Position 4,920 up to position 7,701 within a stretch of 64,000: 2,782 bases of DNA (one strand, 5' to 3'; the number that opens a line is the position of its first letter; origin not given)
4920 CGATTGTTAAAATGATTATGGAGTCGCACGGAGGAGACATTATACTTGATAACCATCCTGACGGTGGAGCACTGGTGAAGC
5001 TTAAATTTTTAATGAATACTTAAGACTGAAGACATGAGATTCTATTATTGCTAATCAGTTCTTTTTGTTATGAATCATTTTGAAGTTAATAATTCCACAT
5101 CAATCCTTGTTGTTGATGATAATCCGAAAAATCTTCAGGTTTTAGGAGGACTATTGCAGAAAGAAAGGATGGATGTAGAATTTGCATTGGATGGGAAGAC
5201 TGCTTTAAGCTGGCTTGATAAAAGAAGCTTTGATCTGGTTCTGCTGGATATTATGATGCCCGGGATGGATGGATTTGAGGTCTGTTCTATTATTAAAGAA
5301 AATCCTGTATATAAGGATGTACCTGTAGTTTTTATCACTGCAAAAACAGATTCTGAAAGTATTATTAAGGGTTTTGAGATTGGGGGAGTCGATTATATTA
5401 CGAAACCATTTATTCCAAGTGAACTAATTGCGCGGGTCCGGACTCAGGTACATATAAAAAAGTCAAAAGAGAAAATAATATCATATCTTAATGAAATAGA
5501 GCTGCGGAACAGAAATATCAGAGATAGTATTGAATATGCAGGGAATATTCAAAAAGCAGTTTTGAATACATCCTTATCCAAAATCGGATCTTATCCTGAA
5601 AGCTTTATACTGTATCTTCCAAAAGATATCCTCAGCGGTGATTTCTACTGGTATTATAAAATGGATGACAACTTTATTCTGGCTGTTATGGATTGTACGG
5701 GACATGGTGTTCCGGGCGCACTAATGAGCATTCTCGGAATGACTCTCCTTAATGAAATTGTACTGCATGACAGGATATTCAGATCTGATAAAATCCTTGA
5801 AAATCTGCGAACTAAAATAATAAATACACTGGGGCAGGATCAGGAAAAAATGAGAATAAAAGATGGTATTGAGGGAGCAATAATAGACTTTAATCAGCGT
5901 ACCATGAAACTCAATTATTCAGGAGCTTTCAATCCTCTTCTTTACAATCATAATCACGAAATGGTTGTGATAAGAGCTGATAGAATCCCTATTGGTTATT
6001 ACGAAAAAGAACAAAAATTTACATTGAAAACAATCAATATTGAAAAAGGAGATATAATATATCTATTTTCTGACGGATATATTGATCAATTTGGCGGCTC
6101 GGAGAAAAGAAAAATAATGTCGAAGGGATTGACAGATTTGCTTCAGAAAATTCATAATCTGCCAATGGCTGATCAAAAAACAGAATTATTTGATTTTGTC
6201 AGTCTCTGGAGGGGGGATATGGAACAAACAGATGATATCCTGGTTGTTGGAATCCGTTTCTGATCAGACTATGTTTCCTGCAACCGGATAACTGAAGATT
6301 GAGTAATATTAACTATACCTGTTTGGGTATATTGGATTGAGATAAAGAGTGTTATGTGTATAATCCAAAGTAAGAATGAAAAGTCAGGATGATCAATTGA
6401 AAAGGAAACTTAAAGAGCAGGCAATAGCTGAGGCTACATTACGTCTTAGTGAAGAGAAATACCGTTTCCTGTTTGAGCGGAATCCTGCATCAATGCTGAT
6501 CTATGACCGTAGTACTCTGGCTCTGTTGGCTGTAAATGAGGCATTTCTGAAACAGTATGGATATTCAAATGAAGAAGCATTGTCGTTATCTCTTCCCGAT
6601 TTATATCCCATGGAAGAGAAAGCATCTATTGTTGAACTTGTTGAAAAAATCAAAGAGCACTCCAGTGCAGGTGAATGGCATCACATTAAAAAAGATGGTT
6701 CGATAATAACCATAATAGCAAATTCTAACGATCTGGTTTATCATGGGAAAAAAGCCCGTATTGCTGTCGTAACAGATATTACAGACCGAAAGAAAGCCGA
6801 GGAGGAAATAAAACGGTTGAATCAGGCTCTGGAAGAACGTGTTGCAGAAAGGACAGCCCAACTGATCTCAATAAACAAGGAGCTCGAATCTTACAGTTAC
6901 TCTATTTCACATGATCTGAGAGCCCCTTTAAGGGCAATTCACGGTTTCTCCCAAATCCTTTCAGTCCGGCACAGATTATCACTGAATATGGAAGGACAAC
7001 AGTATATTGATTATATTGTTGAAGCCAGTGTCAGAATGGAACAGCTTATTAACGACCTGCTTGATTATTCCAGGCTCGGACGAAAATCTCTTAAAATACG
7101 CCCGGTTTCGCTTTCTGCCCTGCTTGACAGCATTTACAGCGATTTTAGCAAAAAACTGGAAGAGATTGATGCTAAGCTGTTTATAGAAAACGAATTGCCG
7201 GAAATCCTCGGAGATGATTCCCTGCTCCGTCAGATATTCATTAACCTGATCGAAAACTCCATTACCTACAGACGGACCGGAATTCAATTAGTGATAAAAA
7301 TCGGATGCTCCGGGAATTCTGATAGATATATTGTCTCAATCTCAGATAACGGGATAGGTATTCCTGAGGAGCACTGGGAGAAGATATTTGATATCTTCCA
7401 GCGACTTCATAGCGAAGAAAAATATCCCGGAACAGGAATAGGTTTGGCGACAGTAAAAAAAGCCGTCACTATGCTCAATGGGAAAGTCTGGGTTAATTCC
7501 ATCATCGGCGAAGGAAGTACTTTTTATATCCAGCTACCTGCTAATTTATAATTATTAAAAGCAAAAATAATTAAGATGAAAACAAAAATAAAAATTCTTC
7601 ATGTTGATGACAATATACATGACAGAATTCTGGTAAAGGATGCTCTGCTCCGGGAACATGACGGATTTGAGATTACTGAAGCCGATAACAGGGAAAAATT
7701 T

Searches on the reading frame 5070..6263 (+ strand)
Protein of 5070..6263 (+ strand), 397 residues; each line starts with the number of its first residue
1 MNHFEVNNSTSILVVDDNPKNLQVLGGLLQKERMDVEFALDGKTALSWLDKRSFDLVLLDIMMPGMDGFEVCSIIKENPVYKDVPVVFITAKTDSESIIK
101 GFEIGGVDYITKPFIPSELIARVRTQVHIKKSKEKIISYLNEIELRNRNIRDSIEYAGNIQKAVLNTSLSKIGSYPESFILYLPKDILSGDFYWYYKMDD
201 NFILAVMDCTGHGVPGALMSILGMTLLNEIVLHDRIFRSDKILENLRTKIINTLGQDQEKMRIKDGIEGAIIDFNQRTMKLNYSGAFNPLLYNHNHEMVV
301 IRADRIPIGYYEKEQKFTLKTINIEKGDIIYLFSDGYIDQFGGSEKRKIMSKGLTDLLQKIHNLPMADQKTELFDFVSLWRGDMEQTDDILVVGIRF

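Call 40: search_protein_families(library=pfam, proteins=[window:5070-6263:+], max_evalue=0.00001)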
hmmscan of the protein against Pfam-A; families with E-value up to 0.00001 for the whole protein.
window:5070-6263:+ (397 aa): 2 families
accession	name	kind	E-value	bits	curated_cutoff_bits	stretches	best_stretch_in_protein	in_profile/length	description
PF00072.30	Response_reg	-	9.5e-32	109.9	30.2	1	12-124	1-111/111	Response regulator receiver domain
PF07228.17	SpoIIE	-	2.6e-19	70.3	25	1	199-397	2-191/192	Stage II sporulation protein E (SpoIIE)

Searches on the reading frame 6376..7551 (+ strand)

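Call 9: search_protein_families(library=pfam, proteins=[window:6376-7551:+])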
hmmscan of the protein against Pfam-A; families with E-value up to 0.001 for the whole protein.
window:6376-7551:+ (391 aa): 6 families
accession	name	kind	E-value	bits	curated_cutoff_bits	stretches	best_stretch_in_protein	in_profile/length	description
PF02518.31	HATPase_c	-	6.2e-25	88.2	26.4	1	279-389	1-109/111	Histidine kinase-, DNA gyrase B-, and HSP90-like ATPase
PF00512.31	HisKA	-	3.6e-15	56.2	26.9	1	176-235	8-64/66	His Kinase A (phospho-acceptor) domain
PF13426.13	PAS_9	-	7.3e-08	33.1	27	1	39-137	3-103/103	PAS domain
PF00989.32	PAS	-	6.5e-06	26.6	22.6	1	28-126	2-102/113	PAS fold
PF24692.1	DUF7659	-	6.7e-05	23.4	27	0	136-193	56-116/135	Family of unknown function (DUF7659)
PF13188.13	PAS_8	-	0.00044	20.5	21.8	0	27-76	1-50/65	PAS domain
